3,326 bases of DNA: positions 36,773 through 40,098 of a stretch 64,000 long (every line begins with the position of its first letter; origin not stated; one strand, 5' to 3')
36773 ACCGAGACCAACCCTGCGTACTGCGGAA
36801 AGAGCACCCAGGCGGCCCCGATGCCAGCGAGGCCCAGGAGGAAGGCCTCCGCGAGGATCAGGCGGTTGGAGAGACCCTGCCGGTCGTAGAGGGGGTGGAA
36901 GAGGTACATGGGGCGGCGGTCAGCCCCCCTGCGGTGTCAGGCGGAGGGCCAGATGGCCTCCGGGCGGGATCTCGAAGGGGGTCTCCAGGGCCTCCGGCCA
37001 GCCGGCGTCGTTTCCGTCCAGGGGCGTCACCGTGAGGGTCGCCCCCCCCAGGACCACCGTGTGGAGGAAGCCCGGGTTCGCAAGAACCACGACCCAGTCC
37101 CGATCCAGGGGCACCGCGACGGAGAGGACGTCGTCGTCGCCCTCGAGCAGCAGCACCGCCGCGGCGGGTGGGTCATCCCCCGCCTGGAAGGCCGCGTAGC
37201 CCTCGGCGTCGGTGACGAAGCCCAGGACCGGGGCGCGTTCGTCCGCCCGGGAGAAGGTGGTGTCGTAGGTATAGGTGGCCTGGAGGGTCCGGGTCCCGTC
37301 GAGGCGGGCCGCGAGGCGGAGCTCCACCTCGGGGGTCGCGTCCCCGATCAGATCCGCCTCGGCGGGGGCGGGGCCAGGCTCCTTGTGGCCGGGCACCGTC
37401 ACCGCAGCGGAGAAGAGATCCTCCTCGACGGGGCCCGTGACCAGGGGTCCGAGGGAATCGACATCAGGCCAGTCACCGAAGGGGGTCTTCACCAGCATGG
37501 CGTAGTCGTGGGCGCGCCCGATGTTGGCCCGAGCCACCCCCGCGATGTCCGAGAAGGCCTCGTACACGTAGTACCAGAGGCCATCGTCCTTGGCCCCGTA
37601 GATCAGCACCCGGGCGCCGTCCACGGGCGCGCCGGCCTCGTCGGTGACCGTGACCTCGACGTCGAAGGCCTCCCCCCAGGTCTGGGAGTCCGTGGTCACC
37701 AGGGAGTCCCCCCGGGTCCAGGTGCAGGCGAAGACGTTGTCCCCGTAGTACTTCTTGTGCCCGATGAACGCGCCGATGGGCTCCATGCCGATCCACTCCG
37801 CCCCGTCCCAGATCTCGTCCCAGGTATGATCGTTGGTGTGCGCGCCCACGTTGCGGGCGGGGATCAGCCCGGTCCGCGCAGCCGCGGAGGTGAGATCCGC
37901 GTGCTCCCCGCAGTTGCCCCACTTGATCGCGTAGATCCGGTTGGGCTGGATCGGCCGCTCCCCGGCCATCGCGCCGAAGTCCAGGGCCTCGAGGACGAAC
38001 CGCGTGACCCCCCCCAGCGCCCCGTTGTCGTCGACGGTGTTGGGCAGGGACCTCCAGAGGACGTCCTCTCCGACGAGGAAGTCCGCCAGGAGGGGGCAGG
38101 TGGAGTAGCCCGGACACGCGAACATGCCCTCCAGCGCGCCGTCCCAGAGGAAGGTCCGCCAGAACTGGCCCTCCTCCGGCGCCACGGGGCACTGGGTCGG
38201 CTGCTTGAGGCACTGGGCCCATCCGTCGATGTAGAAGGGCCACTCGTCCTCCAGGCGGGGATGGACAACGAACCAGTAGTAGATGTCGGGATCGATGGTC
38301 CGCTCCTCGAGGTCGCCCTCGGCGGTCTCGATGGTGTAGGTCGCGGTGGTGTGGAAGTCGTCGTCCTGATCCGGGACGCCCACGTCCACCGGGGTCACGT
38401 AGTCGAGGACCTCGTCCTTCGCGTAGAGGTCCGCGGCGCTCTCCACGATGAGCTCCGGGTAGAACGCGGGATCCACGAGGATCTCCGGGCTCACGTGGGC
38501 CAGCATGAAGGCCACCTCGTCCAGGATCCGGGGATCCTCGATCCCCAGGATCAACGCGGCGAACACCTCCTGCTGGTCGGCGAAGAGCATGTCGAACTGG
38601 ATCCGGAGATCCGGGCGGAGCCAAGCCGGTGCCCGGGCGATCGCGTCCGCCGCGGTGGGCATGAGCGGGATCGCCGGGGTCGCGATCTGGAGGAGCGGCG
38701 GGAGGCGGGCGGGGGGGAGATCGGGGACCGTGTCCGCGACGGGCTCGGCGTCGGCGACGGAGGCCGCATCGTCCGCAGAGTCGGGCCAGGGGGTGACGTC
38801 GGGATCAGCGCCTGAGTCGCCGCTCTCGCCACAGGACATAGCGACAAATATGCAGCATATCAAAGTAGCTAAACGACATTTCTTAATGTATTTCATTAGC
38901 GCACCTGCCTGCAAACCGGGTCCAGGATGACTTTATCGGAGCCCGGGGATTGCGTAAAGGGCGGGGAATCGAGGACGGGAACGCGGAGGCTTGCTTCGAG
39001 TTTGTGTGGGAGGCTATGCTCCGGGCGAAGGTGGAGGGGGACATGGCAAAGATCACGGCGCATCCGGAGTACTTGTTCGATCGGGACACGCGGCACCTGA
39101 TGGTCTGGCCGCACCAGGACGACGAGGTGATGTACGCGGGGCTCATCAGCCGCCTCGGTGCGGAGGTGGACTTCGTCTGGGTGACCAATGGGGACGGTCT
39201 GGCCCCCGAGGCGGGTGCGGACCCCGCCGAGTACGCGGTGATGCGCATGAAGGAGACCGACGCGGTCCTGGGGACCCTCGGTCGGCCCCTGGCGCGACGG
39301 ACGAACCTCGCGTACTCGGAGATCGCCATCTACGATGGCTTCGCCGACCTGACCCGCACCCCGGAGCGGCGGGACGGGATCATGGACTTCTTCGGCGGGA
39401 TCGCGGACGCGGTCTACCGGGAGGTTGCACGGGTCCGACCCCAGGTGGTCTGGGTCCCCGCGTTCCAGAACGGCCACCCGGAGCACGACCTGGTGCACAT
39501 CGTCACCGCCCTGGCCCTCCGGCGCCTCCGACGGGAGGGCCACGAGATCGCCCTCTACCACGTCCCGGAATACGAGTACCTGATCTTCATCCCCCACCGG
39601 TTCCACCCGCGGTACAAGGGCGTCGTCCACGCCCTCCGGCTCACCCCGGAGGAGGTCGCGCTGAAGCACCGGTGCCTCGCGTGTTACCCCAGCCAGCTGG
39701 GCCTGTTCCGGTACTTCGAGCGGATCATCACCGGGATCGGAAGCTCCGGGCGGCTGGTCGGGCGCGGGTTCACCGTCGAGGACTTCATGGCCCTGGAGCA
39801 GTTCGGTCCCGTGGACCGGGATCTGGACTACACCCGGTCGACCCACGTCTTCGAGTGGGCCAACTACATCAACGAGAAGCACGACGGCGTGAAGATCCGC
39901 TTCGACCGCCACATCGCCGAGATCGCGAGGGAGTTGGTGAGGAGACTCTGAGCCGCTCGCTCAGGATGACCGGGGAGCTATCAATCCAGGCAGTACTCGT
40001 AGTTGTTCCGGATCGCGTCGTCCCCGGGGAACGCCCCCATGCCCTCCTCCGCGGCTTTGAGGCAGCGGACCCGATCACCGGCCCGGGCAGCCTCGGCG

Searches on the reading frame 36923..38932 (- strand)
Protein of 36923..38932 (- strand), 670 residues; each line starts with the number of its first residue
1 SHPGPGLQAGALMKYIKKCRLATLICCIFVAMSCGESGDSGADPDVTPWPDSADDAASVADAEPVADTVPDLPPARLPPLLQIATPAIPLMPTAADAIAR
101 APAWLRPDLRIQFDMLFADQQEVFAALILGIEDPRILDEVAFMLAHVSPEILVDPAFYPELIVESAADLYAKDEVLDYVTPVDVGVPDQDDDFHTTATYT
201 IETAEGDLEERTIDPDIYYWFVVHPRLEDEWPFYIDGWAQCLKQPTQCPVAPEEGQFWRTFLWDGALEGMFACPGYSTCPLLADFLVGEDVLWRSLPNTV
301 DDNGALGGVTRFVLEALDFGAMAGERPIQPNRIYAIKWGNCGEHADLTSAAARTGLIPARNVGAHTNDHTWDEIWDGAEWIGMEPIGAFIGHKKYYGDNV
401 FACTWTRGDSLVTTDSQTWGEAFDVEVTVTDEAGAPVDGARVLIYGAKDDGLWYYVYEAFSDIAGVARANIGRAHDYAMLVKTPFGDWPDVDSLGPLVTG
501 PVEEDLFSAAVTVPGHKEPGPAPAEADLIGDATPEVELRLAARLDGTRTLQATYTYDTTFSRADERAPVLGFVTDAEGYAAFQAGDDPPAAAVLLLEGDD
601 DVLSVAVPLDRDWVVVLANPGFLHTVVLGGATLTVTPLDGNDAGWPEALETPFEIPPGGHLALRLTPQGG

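Call 88: search_protein_families(library=pfam, proteins=[window:36923-38932:-], max_evalue=0.0001)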
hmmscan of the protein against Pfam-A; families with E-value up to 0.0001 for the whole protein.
window:36923-38932:- (670 aa): 1 family
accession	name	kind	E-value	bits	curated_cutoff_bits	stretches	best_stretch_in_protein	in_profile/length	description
PF01841.26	Transglut_core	-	9.7e-07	29.5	23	1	324-385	37-108/108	Transglutaminase-like superfamily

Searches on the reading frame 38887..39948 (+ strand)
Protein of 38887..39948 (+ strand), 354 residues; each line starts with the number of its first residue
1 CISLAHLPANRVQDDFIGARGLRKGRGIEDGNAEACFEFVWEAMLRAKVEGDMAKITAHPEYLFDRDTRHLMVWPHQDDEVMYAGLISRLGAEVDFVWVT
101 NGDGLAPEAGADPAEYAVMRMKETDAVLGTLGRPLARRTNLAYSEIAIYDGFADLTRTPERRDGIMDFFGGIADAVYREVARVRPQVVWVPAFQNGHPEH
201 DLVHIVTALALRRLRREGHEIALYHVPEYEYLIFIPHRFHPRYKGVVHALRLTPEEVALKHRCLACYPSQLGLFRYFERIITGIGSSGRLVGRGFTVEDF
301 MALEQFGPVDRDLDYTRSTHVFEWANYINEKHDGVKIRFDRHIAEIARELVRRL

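Call 88: search_protein_families(library=pfam, proteins=[window:38887-39948:+], max_evalue=0.0001)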
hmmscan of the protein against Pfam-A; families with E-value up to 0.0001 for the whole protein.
window:38887-39948:+ (354 aa): 1 family
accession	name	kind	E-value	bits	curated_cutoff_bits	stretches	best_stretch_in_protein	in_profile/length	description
PF02585.22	PIG-L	-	1.6e-12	48.5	28.2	1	71-207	1-125/129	GlcNAc-PI de-N-acetylase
